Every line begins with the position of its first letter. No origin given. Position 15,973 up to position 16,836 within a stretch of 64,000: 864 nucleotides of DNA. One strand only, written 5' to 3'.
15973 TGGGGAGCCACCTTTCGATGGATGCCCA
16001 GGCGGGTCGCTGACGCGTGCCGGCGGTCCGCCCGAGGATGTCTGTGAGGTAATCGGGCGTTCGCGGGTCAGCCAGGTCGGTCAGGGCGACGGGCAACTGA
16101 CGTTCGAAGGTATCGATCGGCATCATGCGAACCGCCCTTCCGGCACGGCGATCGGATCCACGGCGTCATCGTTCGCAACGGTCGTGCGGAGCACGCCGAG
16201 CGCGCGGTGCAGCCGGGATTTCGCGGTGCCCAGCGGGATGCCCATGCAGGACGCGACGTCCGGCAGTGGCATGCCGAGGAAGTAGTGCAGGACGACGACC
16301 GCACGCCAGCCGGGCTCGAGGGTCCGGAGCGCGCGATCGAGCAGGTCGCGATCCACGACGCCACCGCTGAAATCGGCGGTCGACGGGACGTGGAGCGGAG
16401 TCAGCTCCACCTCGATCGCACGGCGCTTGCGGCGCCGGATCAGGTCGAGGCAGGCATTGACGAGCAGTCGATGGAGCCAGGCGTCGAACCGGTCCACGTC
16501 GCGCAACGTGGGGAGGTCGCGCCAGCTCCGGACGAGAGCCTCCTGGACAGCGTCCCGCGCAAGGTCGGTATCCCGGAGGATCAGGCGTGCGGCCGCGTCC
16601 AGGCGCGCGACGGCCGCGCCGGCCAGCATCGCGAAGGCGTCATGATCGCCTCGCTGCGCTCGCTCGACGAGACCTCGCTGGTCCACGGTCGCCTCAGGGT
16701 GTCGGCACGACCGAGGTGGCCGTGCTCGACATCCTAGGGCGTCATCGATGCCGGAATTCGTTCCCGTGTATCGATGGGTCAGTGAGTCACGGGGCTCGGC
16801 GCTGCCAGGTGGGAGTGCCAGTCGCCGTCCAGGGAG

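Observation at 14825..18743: Duplicated ECF sigma + membrane beta-propeller cassette holding half of all frame breaks in the window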

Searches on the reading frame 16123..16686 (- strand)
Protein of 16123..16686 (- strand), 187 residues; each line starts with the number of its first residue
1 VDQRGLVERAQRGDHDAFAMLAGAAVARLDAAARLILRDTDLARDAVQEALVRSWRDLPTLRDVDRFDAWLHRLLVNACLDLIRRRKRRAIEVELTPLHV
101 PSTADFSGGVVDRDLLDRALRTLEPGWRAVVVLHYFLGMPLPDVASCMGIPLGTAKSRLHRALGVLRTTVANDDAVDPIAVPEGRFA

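Call 6: search_protein_families(library=pfam, max_evalue=0.1, proteins=[window:16126-16686:-])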
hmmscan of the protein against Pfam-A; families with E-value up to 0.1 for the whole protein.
seq(187 aa): 3 families
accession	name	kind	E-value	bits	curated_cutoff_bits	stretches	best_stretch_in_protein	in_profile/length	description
PF08281.18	Sigma70_r4_2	-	1.1e-12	47.8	25.7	1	114-163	2-51/54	Sigma-70, region 4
PF04542.20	Sigma70_r2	-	1.6e-11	44.3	24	1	31-89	11-71/71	Sigma-70 region 2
PF04545.22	Sigma70_r4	-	1.1e-09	38.1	24.1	1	119-167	1-49/50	Sigma-70, region 4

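Call 7: search_protein_families(library=ncbifam, max_evalue=0.1, proteins=[window:16126-16686:-])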
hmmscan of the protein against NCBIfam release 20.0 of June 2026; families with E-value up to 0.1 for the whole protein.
seq(187 aa): 80 families (the best 25 are shown)
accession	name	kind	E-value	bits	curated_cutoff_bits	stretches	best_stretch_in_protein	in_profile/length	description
TIGR02983.1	SigE-fam_strep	subfamily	1.3e-31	109.7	141.55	1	14-172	4-160/162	SigE family RNA polymerase sigma factor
NF009171.0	PRK12518.1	equivalog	1.3e-28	100.1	208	1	3-170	14-184/191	RNA polymerase sigma factor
NF008888.0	PRK11922.1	equivalog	2.3e-27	96.1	204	2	3-94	17-108/231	RNA polymerase sigma factor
TIGR02954.1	Sig70_famx3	hypoth_equivalog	5.6e-26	91.3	188.5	1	1-170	1-167/170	RNA polymerase sigma-70 factor, TIGR02954 family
NF004113.0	PRK05602.1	equivalog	7.8e-26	91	208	1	5-174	34-205/211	RNA polymerase sigma factor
NF007225.0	PRK09643.1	equivalog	9.5e-26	90.7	190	1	5-170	16-182/204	RNA polymerase sigma factor SigM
NF007216.0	PRK09638.1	equivalog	3.1e-23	82.4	194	1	1-174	3-178/180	RNA polymerase sigma factor SigY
NF007227.0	PRK09645.1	subfamily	6.9e-23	81.4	202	1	27-171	25-171/177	sigma-70 family RNA polymerase sigma factor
NF007223.0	PRK09641.1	equivalog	1.1e-20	74.3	209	2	6-88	8-90/187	RNA polymerase sigma factor SigW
NF053879.1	RNAPolSigSigVBac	equivalog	8.6e-19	67.8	190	1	38-174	26-159/160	RNA polymerase sigma factor SigV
TIGR02939.1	RpoE_Sigma70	equivalog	3.2e-18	66.4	236.15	1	5-165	9-181/190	RNA polymerase sigma factor RpoE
NF007229.0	PRK09647.1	equivalog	3.5e-18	65.8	265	1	39-173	68-205/220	RNA polymerase sigma factor SigE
NF006089.0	PRK08241.1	subfamily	1.3e-17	63.9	240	2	10-97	16-103/343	RNA polymerase subunit sigma-70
TIGR02948.1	SigW_bacill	equivalog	2.1e-17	63.8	243.1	1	6-169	8-183/187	RNA polymerase sigma factor SigW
TIGR02937.1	sigma70-ECF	superfamily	8.3e-17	61.3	42.9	1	33-168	19-163/165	sigma-70 family RNA polymerase sigma factor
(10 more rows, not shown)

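Call 26: find_encoding_contigs(protein=window:16126-16686:-, flank=10000, max_places=5)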
Protein seq(187 aa) (187 aa): no gene with exactly this product is on record in the collection.

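Call 75: search_solved_structures(query=window:16123-16686:-, max_evalue=0.001)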
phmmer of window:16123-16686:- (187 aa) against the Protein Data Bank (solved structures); distinct sequences matched with E-value up to 0.001: 23.
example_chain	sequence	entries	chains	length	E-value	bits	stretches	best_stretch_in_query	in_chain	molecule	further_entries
9m9d_F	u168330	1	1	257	1.4e-14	57.6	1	41-171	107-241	ECF RNA polymerase sigma factor SigE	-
9m9e_F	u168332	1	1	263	1.5e-14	57.5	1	41-171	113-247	ECF RNA polymerase sigma factor SigE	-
9m98_F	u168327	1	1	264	1.5e-14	57.5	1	41-171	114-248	ECF RNA polymerase sigma factor SigE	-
5wuq_A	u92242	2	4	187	3.6e-14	56.2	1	7-168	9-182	ECF RNA polymerase sigma factor SigW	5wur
6in7_B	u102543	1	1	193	5.2e-14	55.7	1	4-164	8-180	RNA polymerase sigma-H factor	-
8z6g_B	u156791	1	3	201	5.9e-14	55.5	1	4-164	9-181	RNA polymerase sigma factor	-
6dv9_F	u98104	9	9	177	1.2e-13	54.6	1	35-170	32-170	ECF RNA polymerase sigma factor SigL | RNA polymerase sigma factor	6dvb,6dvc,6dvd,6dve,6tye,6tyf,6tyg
1or7_A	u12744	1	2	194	2.4e-12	50.3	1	4-165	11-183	RNA polymerase sigma-E factor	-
6jbq_F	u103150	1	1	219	3.9e-12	49.6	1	4-165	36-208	ECF RNA polymerase sigma-E factor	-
6jcy_F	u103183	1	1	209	1.1e-11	48.2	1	31-171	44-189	ECF RNA polymerase sigma factor SigH,ECF RNA polymerase sigma factor SigE,ECF RNA polymera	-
5zx2_F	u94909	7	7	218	8.2e-11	45.3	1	31-171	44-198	ECF RNA polymerase sigma factor SigH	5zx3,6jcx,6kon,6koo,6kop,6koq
4cxf_A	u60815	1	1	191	9e-10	41.9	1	4-168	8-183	RNA POLYMERASE SIGMA FACTOR CNRH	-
5uxx_A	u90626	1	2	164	1.6e-08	37.8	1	33-167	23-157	RNA polymerase sigma factor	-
7qh5_A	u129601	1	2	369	3.6e-08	36.6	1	9-88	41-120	RNA polymerase sigma factor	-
2mao_A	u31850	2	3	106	8.5e-08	35.4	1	4-89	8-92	RNA polymerase sigma factor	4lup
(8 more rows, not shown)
